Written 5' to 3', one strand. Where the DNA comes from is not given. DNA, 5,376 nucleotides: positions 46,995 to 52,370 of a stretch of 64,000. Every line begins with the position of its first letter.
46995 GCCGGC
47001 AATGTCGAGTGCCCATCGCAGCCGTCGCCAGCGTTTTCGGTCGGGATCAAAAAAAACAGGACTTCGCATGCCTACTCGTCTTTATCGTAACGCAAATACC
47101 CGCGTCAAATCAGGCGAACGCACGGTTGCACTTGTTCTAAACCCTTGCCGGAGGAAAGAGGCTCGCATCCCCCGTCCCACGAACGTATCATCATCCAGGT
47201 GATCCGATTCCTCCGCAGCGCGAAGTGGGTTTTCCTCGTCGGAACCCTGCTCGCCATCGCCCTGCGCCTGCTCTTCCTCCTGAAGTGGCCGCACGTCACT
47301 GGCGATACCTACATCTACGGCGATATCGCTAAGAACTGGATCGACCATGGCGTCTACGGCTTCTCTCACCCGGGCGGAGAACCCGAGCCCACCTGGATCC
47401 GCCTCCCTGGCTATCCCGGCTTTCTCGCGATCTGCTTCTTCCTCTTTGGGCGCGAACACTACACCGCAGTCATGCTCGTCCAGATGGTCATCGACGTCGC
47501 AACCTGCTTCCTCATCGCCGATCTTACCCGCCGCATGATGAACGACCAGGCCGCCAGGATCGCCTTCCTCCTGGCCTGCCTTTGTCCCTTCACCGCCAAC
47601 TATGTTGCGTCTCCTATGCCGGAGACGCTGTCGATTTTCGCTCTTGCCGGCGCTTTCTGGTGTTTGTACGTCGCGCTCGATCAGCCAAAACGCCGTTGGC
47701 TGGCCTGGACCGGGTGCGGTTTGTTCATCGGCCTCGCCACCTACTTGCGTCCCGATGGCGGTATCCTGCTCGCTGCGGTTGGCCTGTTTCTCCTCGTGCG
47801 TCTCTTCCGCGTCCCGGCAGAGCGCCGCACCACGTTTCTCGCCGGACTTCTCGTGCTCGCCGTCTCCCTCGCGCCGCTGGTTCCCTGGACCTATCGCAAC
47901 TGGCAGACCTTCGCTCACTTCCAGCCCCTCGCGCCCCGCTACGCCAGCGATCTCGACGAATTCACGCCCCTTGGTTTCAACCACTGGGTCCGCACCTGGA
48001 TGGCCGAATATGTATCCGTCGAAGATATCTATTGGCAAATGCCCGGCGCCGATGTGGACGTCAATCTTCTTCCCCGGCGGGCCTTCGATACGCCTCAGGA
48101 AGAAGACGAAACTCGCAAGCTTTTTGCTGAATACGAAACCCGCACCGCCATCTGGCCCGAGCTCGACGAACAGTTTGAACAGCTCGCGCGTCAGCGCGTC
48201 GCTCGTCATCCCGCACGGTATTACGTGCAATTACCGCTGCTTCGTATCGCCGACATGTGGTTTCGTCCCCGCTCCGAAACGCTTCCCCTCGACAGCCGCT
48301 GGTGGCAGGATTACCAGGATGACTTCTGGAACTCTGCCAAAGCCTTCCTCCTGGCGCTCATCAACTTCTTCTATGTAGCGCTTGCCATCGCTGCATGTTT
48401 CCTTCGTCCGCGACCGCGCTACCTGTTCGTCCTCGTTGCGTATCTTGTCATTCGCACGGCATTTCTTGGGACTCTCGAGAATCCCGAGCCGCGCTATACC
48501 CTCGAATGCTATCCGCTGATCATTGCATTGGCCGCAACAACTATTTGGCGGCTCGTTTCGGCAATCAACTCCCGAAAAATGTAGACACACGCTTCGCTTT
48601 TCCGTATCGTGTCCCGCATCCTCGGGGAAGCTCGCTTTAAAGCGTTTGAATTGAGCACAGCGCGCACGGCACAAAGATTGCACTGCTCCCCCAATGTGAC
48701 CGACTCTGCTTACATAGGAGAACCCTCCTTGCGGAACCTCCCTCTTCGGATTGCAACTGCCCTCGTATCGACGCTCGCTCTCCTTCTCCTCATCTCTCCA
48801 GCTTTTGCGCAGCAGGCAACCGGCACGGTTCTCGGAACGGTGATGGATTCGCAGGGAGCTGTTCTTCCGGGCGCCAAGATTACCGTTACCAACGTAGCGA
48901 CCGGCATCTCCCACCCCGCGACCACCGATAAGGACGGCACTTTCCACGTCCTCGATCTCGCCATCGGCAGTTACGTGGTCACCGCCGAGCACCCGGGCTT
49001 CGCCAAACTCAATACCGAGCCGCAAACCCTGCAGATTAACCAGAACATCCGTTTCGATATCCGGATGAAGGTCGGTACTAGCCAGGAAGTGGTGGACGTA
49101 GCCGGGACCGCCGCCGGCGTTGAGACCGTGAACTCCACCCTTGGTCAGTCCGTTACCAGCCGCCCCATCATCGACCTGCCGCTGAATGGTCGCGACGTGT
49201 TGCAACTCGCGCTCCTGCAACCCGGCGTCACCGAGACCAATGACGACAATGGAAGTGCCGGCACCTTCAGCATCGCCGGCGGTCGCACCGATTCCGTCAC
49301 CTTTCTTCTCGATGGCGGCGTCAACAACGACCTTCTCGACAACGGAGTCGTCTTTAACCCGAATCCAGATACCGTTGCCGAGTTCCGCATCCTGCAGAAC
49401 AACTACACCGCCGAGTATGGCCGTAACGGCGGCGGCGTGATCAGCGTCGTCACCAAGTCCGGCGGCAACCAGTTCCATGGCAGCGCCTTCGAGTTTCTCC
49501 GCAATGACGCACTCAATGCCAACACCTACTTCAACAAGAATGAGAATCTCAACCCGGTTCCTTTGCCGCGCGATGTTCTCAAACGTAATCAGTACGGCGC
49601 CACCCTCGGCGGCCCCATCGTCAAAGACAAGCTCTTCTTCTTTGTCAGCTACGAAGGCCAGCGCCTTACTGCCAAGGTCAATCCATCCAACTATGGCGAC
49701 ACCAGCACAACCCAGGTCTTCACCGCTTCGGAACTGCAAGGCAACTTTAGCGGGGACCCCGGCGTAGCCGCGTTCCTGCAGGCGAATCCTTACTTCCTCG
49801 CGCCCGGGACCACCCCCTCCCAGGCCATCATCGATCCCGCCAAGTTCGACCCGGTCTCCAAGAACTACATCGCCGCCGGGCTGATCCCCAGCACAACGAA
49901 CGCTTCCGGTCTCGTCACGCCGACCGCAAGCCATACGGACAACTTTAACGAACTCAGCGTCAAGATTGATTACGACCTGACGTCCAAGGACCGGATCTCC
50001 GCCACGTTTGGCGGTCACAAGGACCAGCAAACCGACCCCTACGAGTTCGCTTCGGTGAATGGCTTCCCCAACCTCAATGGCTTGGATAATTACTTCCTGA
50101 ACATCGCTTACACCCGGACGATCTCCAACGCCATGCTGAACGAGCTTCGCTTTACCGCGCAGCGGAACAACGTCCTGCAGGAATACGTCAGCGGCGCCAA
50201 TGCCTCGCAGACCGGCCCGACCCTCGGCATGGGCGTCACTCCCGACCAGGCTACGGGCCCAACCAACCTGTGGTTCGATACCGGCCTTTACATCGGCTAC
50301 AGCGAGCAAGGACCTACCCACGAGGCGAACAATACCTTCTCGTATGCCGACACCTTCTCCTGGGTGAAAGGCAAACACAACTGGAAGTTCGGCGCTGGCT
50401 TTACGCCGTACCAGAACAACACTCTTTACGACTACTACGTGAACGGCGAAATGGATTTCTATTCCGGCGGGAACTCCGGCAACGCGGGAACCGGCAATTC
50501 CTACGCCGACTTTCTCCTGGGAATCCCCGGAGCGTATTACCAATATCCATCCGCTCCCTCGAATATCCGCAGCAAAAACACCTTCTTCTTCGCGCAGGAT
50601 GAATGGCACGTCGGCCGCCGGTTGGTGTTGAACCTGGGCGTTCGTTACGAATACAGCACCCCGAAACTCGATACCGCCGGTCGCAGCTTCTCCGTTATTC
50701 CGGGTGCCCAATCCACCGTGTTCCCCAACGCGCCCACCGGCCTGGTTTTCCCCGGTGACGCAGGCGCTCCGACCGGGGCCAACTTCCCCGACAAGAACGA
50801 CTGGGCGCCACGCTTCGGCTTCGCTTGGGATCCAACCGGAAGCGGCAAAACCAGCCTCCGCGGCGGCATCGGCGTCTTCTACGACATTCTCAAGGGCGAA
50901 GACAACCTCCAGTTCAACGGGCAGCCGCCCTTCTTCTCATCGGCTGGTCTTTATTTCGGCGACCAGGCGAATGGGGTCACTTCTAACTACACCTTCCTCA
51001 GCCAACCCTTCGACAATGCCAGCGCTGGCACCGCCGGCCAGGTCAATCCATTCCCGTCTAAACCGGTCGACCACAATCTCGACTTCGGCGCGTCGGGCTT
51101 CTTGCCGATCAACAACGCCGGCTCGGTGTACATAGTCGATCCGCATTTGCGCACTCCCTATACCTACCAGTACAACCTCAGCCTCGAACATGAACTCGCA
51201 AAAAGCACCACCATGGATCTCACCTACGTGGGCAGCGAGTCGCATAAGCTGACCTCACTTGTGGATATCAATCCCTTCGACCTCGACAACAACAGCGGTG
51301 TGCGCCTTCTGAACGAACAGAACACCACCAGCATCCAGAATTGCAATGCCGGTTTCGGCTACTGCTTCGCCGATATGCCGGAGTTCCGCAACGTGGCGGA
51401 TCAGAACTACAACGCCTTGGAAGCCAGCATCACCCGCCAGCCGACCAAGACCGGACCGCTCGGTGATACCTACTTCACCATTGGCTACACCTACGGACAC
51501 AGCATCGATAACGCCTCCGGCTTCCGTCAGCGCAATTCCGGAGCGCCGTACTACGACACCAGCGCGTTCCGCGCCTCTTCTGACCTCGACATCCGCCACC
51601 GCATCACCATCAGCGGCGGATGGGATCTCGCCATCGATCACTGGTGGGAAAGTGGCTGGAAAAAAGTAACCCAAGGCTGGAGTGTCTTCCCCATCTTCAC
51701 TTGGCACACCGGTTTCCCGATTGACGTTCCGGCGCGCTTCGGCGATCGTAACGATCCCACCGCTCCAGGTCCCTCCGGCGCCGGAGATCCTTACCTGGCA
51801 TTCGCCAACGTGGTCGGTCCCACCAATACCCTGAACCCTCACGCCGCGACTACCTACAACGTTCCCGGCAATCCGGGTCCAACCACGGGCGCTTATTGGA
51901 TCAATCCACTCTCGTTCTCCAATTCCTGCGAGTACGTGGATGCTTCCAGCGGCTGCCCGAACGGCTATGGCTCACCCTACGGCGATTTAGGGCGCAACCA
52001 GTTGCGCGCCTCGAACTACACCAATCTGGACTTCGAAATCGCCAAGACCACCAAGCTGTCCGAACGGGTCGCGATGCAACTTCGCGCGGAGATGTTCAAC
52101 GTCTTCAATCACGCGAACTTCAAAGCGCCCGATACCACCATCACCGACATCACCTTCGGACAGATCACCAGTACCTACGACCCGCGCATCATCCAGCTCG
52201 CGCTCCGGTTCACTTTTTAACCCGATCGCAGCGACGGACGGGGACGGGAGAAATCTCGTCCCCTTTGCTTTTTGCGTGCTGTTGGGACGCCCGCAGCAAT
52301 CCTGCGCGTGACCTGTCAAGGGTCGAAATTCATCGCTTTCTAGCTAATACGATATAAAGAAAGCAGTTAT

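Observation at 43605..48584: Single 1154-aa polypeptide fusing GH18-like, CE4 deacetylase and GT2 processive synthase domains, divergent from a GT39-like glycosyltransferase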

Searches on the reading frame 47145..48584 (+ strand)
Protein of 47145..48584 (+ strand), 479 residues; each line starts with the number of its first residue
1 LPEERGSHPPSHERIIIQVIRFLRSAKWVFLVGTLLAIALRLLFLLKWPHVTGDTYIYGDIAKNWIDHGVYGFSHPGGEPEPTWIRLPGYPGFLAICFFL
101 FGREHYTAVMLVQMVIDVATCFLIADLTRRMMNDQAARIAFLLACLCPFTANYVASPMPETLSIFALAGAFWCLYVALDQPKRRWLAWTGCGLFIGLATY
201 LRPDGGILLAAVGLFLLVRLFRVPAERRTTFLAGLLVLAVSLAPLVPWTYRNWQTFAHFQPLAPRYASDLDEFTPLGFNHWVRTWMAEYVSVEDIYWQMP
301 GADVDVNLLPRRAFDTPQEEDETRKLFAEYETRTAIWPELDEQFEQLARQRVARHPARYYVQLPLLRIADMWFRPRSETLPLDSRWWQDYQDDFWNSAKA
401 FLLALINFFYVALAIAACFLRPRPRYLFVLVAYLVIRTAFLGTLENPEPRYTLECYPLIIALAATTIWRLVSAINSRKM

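Call 105: predict_structure(alignment_id=A3)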
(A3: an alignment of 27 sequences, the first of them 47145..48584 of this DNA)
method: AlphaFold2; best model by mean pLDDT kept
length: 479 residues; sequences in the alignment: 27
mean_pLDDT: 93.4   pTM: 0.91
mean pLDDT of the five models: 93.4, 92.0, 91.7, 91.5, 91.3
residues with pLDDT >= 90: 413; 70-90: 52; 50-70: 11; < 50: 3
segments of 3 or more residues with pLDDT < 50: none
pLDDT, mean of each block of 10 residues (from residue 1): 52 76 88 98 97 94 97 92 95 98 97 98 96 95 97 95 98 94 92 98 95 97 96 98 96 94 86 92 96 93 93 97 96 93 98 98 97 91 90 94 96 94 82 96 94 96 96 93
secondary structure, 60 per line:
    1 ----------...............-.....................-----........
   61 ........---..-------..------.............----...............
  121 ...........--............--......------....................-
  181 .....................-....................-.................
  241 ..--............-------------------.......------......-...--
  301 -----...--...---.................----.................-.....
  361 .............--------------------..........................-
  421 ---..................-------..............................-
elements in order: H11-25 H27-47 H53-68 H89-101 H106-131 H134-145 H148-153 H160-179 H181-201 H203-222 H224-242 H245-256 H276-282 H289-294 H317-333 H338-354 H356-373 H394-419 H424-441 H449-478

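Call 107: fold_search(model_id=the predicted structure, library=pdb)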
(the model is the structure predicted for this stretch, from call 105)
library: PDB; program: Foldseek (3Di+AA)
matches with E <= 10: 294; with E <= 0.001: 11
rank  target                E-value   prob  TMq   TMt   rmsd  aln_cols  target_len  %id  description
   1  5ezm                  2.6e-05  1.00  0.38  0.34  17.1       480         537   14  Crystal Structure of ArnT from Cupriavidus metallidurans in the apo state (released 2016-02-17)
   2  3waj                  2.7e-05  1.00  0.50  0.31  15.7       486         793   14  Crystal structure of the Archaeoglobus fulgidus oligosaccharyltransferase (O29867_ARCFU) complex with Zn and sulfate (released 2013-10-30)
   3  7e9s_A                3.0e-05  1.00  0.52  0.31  15.2       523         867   14  Archaeal oligosaccharyltransferase AglB from Archaeoglobus fulgidus in complex with an inhibitory peptide and a dolich (released 2021-09-08)
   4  5f15                  3.0e-05  1.00  0.42  0.38  17.9       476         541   14  Crystal Structure of ArnT from Cupriavidus metallidurans bound to Undecaprenyl phosphate (released 2016-02-17)
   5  9n9j_I                6.7e-05  1.00  0.51  0.36  17.3       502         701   13  Structure of a GRP94 folding intermediate engaged with a CCDC134- and FKBP11-bound secretory translocon (released 2025-11-19)
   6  8b6l_I                7.2e-05  1.00  0.50  0.36  16.0       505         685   13  Subtomogram average of the human Sec61-TRAP-OSTA-translocon (released 2022-12-07)
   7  3wak                  7.2e-05  1.00  0.50  0.29  15.0       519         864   14  Crystal structure of the Archaeoglobus fulgidus oligosaccharyltransferase (O29867_ARCFU) in the apo form (released 2013-10-30)
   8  5gmy_A                3.6e-04  1.00  0.51  0.31  16.6       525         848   12  Crystal structure of the Archaeoglobus fulgidus oligosaccharyltransferase (O29867_ARCFU) tethered with an acceptor pep (released 2017-02-01)
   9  8agc_A                7.0e-04  1.00  0.52  0.37  15.3       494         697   16  Structure of yeast oligosaccharylransferase complex with lipid-linked oligosaccharide and non-acceptor peptide bound (released 2022-12-07)
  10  8pn9_A                7.9e-04  1.00  0.51  0.39  16.4       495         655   14  Structure of human oligosaccharyltransferase OST-A complex bound to NGI-1 (released 2024-05-08)
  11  6s7o_A                8.2e-04  1.00  0.50  0.38  16.3       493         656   14  Cryo-EM structure of human oligosaccharyltransferase complex OST-A (released 2019-12-18)
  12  6s7t_A                1.4e-03  1.00  0.48  0.34  15.9       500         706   13  Cryo-EM structure of human oligosaccharyltransferase complex OST-B (released 2019-12-18)
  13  9e61_B                1.5e-03  1.00  0.38  0.26   4.1       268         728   16  Cryo-EM structure of Saccharomyces cerevisiae Pmt4 apo form (released 2025-10-15)
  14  9e6i_B                1.9e-03  1.00  0.38  0.26   4.1       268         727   16  Cryo-EM structure of Saccharomyces cerevisiae Pmt4-Ccw5 complex (released 2025-10-15)
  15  9e61_A                1.9e-03  1.00  0.39  0.27  10.1       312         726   15  Cryo-EM structure of Saccharomyces cerevisiae Pmt4 apo form (released 2025-10-15)
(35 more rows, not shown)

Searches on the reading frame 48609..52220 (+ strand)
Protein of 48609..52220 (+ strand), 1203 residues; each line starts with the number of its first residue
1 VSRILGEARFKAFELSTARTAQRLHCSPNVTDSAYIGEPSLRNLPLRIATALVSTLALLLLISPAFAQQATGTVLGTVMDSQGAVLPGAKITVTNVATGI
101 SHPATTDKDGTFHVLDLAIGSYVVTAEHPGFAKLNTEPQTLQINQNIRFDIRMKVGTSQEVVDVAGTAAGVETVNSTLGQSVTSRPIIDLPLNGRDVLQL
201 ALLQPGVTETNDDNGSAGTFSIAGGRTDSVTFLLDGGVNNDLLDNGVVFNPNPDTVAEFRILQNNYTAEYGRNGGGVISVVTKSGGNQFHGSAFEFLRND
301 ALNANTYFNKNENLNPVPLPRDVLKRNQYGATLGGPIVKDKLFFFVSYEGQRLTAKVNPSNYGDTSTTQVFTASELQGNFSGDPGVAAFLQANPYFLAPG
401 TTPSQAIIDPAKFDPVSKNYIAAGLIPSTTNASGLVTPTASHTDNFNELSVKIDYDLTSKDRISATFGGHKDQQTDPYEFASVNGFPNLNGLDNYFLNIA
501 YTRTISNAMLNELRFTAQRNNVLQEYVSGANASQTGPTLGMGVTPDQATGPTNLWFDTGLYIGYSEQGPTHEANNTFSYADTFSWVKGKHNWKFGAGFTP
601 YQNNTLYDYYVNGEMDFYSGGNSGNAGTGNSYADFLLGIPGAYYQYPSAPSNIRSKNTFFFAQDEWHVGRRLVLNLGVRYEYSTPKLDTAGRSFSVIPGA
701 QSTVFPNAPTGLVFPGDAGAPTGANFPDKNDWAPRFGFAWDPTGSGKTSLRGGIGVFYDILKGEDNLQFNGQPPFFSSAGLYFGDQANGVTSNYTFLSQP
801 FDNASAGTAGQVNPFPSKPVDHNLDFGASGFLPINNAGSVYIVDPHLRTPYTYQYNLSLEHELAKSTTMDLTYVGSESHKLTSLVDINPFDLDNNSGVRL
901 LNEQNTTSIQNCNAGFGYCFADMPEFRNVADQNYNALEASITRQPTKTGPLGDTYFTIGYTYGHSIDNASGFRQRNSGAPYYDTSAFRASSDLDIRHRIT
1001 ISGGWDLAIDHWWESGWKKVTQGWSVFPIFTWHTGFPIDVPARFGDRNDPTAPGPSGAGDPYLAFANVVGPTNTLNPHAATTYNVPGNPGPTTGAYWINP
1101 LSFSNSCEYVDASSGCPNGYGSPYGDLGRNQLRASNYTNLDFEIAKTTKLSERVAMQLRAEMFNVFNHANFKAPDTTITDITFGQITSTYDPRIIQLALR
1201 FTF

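Call 9: search_protein_families(library=pfam, proteins=[window:48609-52220:+], max_evalue=0.001)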
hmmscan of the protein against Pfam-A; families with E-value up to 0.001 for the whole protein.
window:48609-52220:+ (1203 aa): 6 families
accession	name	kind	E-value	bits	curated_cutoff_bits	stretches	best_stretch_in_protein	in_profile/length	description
PF25183.1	OMP_b-brl_4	-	7.2e-184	614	30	1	281-1196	1-838/838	Outer membrane beta barrel domain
PF13620.12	CarboxypepD_reg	-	2.8e-19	69.7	32.3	1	73-154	1-82/82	Carboxypeptidase regulatory-like domain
PF00593.30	TonB_dep_Rec_b-barrel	-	6.8e-08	33.2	27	1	525-755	20-238/436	TonB dependent receptor-like, beta-barrel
PF13715.12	CarbopepD_reg_2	-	3e-06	27.6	32.2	1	76-155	3-78/88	CarboxypepD_reg-like domain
PF17802.7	SpaA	-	9.9e-06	26.1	23.1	1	79-146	8-79/91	Prealbumin-like fold domain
PF07715.20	Plug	-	2.8e-05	25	23.9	1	193-276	21-105/107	TonB-dependent Receptor Plug Domain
